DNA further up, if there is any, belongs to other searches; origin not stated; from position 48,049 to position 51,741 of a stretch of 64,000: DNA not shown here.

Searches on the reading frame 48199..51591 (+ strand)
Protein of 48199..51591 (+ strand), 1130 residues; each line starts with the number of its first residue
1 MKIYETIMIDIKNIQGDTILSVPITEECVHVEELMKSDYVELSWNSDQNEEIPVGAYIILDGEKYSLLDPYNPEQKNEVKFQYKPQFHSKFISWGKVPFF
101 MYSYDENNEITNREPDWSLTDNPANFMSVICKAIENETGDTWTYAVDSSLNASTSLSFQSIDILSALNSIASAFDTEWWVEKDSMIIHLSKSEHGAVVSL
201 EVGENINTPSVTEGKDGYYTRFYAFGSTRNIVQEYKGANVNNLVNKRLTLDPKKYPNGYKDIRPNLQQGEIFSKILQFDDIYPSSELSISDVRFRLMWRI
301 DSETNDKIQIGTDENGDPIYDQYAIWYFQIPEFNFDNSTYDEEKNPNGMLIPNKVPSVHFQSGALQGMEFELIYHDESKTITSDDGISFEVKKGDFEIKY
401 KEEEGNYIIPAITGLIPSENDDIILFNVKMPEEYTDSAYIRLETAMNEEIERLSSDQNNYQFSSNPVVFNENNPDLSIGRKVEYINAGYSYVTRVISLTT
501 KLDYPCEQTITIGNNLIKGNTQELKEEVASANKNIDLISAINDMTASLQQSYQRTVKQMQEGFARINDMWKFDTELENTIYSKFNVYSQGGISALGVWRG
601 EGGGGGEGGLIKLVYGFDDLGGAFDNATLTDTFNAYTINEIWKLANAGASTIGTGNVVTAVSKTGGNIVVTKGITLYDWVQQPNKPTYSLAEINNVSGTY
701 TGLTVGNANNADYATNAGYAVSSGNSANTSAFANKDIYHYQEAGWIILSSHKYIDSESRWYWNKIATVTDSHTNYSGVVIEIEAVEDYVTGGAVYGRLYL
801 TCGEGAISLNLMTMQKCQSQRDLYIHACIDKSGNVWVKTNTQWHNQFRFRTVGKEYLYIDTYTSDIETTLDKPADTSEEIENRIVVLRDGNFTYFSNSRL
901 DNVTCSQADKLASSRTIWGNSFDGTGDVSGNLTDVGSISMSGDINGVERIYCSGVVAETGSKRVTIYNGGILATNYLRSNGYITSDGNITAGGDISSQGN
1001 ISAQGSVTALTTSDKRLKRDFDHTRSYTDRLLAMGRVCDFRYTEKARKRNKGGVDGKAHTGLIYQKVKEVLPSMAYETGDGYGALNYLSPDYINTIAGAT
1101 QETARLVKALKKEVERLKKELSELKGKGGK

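Call 61: search_protein_families(library=phrogs, proteins=[window:48199-51591:+], max_evalue=0.00001)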
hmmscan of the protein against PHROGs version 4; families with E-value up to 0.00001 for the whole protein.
window:48199-51591:+ (1130 aa): 6 families
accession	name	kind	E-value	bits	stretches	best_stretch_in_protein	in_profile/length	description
phrog_26019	-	unknown function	4.8e-144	482.7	1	8-566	7-520/1347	-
phrog_17422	-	unknown function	9.1e-78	263.1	1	8-535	1-481/961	-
phrog_19846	-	unknown function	3.6e-34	118.7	1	22-543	20-496/1272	-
phrog_22546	-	unknown function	5.8e-30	104.7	1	7-540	1-491/1386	-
phrog_38044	-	unknown function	9.4e-23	80.2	1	8-236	1-228/3576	-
phrog_34255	-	unknown function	5.7e-09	35.3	1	904-950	613-659/1044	-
